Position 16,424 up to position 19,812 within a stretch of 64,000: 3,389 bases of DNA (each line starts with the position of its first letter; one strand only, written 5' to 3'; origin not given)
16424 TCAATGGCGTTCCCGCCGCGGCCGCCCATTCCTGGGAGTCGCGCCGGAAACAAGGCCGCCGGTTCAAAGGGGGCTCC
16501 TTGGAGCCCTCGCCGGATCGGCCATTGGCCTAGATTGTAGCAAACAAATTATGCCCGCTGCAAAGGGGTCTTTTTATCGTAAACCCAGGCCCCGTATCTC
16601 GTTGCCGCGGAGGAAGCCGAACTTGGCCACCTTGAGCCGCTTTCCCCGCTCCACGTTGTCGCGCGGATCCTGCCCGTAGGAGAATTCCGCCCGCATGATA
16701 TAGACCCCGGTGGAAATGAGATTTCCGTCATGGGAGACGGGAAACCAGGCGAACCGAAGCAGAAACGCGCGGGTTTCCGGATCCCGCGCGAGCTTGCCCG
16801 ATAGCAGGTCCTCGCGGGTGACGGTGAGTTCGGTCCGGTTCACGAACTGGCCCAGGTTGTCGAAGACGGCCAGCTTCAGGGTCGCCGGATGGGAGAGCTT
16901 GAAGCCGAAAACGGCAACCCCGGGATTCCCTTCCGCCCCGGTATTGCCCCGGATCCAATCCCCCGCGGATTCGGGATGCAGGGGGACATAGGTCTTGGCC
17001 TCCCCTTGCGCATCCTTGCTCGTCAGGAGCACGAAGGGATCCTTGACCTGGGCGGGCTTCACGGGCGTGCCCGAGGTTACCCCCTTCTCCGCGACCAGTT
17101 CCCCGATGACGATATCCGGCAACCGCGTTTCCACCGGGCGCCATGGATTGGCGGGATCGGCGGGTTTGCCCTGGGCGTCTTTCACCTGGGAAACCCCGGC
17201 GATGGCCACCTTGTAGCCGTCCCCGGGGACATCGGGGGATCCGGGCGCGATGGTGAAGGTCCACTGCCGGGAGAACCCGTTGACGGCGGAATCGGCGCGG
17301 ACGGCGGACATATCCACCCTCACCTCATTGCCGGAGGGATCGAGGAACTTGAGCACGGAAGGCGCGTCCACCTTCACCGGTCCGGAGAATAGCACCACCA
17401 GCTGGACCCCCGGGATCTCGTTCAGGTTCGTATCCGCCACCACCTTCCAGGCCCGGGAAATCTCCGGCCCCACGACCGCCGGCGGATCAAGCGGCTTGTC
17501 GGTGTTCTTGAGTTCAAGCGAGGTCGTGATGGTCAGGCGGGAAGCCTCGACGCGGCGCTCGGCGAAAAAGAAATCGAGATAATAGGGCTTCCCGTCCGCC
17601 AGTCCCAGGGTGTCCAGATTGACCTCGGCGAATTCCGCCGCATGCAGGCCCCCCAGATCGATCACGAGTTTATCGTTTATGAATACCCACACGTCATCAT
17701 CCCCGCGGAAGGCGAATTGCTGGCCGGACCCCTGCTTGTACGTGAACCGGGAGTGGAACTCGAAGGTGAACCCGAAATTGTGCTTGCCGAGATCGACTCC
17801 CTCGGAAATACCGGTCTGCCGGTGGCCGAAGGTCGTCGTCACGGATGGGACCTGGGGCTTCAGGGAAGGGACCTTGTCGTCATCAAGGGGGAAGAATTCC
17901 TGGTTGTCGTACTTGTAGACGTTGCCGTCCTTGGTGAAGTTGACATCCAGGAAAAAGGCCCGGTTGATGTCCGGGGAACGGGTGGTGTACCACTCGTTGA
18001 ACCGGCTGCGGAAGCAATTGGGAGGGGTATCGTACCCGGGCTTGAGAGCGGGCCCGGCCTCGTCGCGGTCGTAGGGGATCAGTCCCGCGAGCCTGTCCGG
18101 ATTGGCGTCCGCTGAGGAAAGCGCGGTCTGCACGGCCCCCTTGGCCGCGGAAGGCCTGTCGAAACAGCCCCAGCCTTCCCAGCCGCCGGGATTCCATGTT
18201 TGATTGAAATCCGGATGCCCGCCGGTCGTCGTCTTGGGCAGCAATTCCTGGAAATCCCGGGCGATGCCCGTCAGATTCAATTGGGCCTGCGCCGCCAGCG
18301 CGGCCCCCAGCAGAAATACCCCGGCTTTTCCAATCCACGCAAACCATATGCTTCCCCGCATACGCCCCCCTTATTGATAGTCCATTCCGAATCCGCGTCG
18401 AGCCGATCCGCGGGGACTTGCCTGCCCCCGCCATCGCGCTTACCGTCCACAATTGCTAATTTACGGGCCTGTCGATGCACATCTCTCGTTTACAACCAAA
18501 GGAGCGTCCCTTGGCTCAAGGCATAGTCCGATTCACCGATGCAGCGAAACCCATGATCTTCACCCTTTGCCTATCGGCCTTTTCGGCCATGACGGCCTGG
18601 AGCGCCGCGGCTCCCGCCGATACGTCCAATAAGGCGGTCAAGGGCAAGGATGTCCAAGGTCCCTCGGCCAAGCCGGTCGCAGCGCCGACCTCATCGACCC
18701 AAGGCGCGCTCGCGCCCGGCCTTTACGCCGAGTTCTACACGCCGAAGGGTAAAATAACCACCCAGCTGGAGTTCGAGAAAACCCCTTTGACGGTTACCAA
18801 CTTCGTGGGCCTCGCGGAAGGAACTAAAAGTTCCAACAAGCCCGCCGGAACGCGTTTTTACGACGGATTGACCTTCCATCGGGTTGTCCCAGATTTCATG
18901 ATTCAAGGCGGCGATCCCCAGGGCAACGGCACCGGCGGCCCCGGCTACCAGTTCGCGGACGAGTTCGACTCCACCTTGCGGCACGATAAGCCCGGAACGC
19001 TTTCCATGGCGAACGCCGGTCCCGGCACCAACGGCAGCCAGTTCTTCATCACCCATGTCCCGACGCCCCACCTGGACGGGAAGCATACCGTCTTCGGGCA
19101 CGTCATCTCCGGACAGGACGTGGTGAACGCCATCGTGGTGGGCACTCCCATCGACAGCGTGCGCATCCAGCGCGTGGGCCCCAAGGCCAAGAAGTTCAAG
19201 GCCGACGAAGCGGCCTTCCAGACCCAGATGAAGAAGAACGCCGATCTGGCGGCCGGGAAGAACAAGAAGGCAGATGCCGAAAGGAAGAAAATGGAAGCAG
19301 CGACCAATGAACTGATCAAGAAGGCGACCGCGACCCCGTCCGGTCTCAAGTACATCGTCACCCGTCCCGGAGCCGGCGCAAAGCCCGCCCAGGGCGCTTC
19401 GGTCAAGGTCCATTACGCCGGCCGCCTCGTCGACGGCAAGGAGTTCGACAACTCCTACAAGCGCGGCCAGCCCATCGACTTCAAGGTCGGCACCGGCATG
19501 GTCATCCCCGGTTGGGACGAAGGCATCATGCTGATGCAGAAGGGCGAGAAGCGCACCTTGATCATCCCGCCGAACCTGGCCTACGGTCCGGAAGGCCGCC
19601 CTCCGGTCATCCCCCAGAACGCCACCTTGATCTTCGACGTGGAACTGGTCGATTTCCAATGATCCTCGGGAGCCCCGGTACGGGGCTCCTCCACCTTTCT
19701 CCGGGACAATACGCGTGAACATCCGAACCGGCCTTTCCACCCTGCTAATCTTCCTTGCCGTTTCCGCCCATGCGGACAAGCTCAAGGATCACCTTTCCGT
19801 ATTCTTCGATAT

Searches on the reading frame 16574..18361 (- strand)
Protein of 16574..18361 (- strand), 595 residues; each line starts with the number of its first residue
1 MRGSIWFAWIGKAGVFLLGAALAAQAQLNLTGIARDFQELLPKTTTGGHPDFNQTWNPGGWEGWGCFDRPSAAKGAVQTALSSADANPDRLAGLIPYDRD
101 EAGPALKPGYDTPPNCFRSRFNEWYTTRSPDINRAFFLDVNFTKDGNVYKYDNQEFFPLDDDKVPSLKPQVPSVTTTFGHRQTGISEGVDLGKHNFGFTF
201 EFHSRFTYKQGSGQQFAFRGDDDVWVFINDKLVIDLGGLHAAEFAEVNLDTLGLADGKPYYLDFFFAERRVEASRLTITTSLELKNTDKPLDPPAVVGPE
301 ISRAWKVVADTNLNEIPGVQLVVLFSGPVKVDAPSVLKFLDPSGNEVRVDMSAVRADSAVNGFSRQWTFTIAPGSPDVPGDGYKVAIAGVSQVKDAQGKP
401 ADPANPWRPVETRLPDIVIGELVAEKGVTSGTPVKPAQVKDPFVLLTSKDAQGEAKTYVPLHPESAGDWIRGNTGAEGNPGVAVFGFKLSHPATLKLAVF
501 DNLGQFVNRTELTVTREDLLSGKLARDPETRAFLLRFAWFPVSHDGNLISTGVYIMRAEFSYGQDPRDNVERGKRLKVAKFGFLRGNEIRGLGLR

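Call 3: search_protein_families(library=pfam, proteins=[window:16574-18361:-], max_evalue=0.1)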
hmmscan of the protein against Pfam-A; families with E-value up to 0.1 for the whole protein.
window:16574-18361:- (595 aa): 1 family
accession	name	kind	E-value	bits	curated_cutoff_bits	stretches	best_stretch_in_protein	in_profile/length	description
PF07691.17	PA14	-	4e-10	40.1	24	1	192-290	40-141/147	PA14 domain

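Call 4: search_protein_families(library=ncbifam, proteins=[window:16574-18361:-], max_evalue=0.1)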
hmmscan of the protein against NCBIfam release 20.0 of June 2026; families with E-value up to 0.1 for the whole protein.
window:16574-18361:- (595 aa): 1 family
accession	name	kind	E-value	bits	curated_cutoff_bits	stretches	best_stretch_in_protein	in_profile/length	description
TIGR02148.1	Fibro_Slime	domain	1.1e-33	115.5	45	1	193-283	1-89/90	fibro-slime domain-containing protein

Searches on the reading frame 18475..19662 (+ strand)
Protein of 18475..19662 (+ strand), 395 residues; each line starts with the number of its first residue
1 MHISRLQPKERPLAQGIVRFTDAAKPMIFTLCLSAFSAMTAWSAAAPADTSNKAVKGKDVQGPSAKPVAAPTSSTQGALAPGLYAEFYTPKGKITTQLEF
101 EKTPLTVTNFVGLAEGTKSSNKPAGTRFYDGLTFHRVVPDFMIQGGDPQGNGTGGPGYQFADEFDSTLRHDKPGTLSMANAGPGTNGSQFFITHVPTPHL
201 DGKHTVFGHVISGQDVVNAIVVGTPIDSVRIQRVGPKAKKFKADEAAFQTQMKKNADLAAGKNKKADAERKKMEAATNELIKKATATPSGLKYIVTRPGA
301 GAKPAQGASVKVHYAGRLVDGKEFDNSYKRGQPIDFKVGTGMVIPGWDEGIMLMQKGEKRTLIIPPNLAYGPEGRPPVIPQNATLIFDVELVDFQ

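Call 8: search_protein_families(library=pfam, proteins=[window:18475-19662:+], max_evalue=0.00001)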
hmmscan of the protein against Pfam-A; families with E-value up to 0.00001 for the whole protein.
window:18475-19662:+ (395 aa): 2 families
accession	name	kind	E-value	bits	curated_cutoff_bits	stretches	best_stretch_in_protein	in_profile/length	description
PF00160.26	Pro_isomerase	-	4.8e-45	154.1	21.7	1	86-233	3-156/159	Cyclophilin type peptidyl-prolyl cis-trans isomerase/CLD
PF00254.34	FKBP_C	-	5.2e-36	123.3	21.1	1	303-392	4-94/94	FKBP-type peptidyl-prolyl cis-trans isomerase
